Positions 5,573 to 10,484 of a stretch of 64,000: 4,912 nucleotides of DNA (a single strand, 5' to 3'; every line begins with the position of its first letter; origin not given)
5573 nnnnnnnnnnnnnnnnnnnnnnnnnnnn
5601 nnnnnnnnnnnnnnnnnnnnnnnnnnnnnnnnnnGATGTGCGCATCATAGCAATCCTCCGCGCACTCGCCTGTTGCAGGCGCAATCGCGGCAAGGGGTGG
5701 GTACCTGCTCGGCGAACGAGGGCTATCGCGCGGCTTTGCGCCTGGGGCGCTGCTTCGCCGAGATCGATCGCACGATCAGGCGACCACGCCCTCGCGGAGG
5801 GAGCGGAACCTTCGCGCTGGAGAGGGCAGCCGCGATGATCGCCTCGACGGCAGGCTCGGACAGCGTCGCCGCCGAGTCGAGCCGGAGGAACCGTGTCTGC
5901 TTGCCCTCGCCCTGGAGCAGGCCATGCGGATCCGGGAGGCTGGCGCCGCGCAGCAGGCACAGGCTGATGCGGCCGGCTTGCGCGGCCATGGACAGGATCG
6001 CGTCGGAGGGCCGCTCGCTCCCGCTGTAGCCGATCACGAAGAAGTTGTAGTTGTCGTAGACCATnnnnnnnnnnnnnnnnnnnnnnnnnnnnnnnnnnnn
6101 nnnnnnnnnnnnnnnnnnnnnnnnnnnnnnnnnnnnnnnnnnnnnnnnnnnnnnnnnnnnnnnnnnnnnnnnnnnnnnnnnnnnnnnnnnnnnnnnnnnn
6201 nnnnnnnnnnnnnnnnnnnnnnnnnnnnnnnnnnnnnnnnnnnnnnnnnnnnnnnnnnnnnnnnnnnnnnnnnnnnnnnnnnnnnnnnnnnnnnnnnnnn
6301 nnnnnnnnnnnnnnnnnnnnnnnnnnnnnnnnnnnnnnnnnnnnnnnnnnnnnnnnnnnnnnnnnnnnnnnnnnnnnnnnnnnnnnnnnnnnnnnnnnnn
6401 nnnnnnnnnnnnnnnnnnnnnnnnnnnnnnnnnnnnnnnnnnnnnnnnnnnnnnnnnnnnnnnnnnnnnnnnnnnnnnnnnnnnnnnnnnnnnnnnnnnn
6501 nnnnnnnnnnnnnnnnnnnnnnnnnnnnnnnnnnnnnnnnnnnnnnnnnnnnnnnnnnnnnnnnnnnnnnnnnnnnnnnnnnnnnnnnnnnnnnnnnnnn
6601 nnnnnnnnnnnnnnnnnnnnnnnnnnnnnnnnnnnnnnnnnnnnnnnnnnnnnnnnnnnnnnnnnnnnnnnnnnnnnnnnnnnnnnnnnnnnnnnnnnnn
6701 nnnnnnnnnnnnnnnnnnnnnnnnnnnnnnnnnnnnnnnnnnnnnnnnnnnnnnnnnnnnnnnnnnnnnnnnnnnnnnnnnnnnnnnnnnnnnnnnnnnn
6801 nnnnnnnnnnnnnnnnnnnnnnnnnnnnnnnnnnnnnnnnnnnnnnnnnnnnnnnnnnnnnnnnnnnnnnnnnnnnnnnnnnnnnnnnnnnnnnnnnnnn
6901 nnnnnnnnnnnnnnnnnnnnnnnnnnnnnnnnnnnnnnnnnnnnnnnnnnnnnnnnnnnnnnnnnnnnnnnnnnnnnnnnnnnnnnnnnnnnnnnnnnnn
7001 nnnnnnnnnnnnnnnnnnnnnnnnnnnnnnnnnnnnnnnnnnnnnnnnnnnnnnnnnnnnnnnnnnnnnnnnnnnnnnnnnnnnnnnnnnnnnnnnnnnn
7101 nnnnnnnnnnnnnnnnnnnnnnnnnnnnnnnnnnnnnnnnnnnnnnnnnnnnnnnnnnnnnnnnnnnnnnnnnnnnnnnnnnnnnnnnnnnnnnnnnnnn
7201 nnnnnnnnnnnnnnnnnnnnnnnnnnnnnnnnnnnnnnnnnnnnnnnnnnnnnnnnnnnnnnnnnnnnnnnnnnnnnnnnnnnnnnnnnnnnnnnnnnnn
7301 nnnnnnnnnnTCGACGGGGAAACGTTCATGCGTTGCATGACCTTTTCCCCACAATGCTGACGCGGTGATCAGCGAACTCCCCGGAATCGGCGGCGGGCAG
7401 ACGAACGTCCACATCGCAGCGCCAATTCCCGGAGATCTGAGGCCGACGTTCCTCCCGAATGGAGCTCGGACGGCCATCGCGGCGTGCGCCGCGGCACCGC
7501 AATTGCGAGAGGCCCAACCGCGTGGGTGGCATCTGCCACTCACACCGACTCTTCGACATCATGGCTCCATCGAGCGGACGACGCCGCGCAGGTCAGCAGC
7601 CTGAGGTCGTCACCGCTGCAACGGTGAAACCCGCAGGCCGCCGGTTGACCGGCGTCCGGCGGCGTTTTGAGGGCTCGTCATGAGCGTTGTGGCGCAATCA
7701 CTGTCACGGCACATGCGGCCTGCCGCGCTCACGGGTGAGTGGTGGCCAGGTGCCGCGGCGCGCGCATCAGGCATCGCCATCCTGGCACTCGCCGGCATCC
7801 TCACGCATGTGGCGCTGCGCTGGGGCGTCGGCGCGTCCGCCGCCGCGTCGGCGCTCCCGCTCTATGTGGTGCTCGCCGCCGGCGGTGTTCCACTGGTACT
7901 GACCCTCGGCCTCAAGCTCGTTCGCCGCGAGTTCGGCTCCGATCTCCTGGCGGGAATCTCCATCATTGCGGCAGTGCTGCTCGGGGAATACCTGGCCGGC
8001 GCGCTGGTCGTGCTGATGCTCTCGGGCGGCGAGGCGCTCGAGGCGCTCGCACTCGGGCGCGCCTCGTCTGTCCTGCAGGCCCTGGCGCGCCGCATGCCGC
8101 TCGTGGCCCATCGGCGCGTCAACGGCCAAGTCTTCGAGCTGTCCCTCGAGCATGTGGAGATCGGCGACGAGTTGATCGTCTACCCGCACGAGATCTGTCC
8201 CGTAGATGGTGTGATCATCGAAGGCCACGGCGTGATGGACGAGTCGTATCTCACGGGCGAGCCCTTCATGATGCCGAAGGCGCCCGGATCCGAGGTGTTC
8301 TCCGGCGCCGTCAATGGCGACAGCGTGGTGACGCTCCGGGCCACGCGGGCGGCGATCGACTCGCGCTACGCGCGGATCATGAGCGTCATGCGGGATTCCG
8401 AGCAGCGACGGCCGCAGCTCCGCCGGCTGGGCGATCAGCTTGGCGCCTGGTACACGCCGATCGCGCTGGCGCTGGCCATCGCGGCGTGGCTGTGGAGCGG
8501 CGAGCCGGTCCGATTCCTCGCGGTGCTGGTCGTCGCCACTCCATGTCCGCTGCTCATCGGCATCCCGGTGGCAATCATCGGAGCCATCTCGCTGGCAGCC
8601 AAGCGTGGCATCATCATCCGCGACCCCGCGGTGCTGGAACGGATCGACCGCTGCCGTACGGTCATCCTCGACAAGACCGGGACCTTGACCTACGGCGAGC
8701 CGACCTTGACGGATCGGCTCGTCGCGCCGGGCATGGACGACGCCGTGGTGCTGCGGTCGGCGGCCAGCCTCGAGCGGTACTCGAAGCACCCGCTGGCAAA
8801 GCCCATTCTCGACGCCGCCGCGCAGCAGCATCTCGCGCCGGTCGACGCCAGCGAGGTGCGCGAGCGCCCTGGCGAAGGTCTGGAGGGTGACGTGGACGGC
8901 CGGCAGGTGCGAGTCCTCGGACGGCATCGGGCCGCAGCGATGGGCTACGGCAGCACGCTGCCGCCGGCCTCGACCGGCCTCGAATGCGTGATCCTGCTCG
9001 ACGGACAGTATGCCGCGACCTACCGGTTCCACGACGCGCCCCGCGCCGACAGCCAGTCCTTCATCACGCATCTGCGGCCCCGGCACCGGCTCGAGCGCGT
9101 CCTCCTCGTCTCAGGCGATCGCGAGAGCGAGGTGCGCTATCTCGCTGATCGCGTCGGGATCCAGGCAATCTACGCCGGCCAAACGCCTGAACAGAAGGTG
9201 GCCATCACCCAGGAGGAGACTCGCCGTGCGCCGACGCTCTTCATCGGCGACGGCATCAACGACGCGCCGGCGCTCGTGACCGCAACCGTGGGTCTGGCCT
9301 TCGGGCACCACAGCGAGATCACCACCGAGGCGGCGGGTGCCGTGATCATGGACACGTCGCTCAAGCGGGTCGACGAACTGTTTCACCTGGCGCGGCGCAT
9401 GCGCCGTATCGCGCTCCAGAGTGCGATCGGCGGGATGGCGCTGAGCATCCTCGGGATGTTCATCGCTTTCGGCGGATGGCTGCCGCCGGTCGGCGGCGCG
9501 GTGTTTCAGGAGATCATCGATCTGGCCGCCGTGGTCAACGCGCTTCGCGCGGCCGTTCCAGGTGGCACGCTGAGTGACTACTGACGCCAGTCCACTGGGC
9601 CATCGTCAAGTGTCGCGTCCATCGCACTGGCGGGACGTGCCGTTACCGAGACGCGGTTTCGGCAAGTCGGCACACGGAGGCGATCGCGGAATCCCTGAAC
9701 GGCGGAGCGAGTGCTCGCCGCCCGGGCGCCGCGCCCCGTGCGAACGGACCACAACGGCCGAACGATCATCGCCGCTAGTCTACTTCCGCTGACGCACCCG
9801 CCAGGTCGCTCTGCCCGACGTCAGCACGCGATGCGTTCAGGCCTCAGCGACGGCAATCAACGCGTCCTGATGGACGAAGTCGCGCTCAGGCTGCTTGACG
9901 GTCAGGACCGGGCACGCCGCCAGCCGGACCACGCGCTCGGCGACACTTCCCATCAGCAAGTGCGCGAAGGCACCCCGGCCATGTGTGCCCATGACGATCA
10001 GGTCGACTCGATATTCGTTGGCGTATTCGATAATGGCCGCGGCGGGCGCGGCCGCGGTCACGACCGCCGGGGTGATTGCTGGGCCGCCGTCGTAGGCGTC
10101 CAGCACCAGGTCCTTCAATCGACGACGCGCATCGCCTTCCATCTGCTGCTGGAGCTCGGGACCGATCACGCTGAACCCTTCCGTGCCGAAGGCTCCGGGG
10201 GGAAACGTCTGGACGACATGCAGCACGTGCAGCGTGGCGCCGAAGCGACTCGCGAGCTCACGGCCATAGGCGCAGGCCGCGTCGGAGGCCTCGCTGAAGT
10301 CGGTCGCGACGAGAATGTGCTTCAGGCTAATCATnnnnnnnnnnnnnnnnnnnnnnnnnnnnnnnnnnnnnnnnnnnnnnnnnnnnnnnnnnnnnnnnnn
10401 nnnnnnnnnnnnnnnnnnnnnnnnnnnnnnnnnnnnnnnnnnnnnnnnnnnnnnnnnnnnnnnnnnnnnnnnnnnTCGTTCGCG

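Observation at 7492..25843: Dense cluster of sigma-54 (-24/-12) promoters defining a USP-centred stress regulon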

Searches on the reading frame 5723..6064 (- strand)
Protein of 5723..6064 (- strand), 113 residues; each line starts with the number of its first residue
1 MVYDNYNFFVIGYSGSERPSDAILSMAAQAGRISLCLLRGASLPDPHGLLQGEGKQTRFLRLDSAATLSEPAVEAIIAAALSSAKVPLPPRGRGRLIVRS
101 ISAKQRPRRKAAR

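Call 61: search_protein_families(library=pfam, proteins=[window:5723-6064:-])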
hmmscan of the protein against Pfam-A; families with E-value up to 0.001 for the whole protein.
window:5723-6064:- (113 aa): 1 family
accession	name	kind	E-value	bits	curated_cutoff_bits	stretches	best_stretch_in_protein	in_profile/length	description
PF08818.16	DUF1801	-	1.5e-05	25.8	27.2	1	15-81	32-85/85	Domain of unknown function (DU1801)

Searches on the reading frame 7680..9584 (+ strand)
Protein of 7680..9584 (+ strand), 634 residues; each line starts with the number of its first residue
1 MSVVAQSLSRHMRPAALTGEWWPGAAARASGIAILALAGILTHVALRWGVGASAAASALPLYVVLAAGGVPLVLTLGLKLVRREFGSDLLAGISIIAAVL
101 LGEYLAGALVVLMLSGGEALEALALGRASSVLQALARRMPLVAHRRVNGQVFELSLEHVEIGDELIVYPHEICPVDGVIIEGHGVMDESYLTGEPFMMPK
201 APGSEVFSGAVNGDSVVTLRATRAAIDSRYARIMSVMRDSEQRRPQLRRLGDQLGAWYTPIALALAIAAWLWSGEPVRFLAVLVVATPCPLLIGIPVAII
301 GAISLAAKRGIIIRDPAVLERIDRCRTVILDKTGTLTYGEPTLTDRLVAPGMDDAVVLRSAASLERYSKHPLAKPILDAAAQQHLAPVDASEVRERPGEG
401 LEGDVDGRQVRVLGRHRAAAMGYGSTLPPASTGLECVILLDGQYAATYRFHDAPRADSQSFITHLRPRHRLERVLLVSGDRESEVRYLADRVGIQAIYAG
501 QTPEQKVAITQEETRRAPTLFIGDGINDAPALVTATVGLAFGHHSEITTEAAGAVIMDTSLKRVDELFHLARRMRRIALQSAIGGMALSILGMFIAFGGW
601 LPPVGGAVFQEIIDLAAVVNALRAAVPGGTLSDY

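Call 6: search_protein_families(library=pfam, proteins=[window:7680-9584:+])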
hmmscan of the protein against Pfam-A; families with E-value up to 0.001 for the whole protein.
window:7680-9584:+ (634 aa): 2 families
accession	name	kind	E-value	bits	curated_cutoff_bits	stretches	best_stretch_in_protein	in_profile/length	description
PF00122.25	E1-E2_ATPase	-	4.3e-37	127.8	28.1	1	142-309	6-181/181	E1-E2 ATPase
PF00702.32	Hydrolase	-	2.4e-17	64.4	26.4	1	326-534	2-189/191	haloacid dehalogenase-like hydrolase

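Call 38: search_protein_families(library=ncbifam, proteins=[window:7680-9584:+], max_evalue=0.01)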
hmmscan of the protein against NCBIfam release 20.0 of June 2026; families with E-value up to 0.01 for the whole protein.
window:7680-9584:+ (634 aa): 19 families
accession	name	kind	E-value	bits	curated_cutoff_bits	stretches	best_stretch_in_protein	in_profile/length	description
TIGR01525.1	ATPase-IB_hvy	subfamily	6.4e-144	480.9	346.25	1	88-623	2-559/560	heavy metal translocating P-type ATPase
TIGR01512.1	ATPase-IB2_Cd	subfamily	5.3e-133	444.3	313.5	1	88-624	2-492/494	cadmium family heavy metal-translocating P-type ATPase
TIGR01511.1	ATPase-IB1_Cu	subfamily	5.4e-93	312.7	397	1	107-623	46-540/542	copper-translocating P-type ATPase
NF008262.1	PRK11033.1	equivalog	2e-82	277.8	1005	1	36-595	125-696/731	zinc/cadmium/mercury/lead-transporting ATPase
NF007952.0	PRK10671.1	equivalog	1.2e-72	245.3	1316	1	104-618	290-817/838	copper-exporting P-type ATPase CopA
NF033775.1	P_type_ZntA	exception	9.7e-69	232.4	1240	1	40-595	134-697/732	Zn(II)/Cd(II)/Pb(II) translocating P-type ATPase ZntA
TIGR01494.1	ATPase_P-type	subfamily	9.6e-45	152.9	62.3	1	111-597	3-461/478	HAD-IC family P-type ATPase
TIGR01497.1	kdpB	equivalog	1.7e-22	79.3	527.9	2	120-382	83-356/675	potassium-transporting ATPase subunit KdpB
TIGR01647.1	ATPase-IIIA_H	equivalog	2.9e-19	68.8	615.5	2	93-383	44-346/755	plasma-membrane proton-efflux P-type ATPase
TIGR01517.1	ATPase-IIB_Ca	equivalog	3.9e-17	61.7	507.05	2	148-250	163-265/882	calcium-translocating P-type ATPase, PMCA-type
NF010609.0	PRK14010.1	equivalog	1.9e-16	59.4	1323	2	475-572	461-559/673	K(+)-transporting ATPase subunit B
TIGR01657.1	P-ATPase-V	hypoth_equivalog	3.9e-14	51.2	618.25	3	108-201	197-291/1055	ATP13A2 family polyamine export P-type ATPase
TIGR01524.1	ATPase-IIIB_Mg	equivalog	5.3e-13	47.7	610.75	1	488-566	573-652/867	magnesium-translocating P-type ATPase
TIGR01522.1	ATPase-IIA2_Ca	equivalog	7.7e-12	43.8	798.3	2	486-562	556-634/854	calcium-transporting P-type ATPase, PMR1-type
NF011702.0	PRK15122.1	subfamily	3.1e-11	42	975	1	487-564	611-689/907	magnesium-translocating P-type ATPase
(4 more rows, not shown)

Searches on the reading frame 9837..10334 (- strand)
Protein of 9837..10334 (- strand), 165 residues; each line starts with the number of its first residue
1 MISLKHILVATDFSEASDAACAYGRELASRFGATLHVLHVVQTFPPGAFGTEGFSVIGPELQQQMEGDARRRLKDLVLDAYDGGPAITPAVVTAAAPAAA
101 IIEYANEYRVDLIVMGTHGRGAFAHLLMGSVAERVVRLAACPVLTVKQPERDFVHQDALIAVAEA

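Call 6: search_protein_families(library=pfam, proteins=[window:9837-10334:-])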
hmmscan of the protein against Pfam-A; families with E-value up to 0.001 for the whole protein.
window:9837-10334:- (165 aa): 1 family
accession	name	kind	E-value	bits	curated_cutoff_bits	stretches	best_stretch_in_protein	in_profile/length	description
PF00582.32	Usp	-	1.9e-35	122.9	24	1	5-147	3-141/141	Universal stress protein family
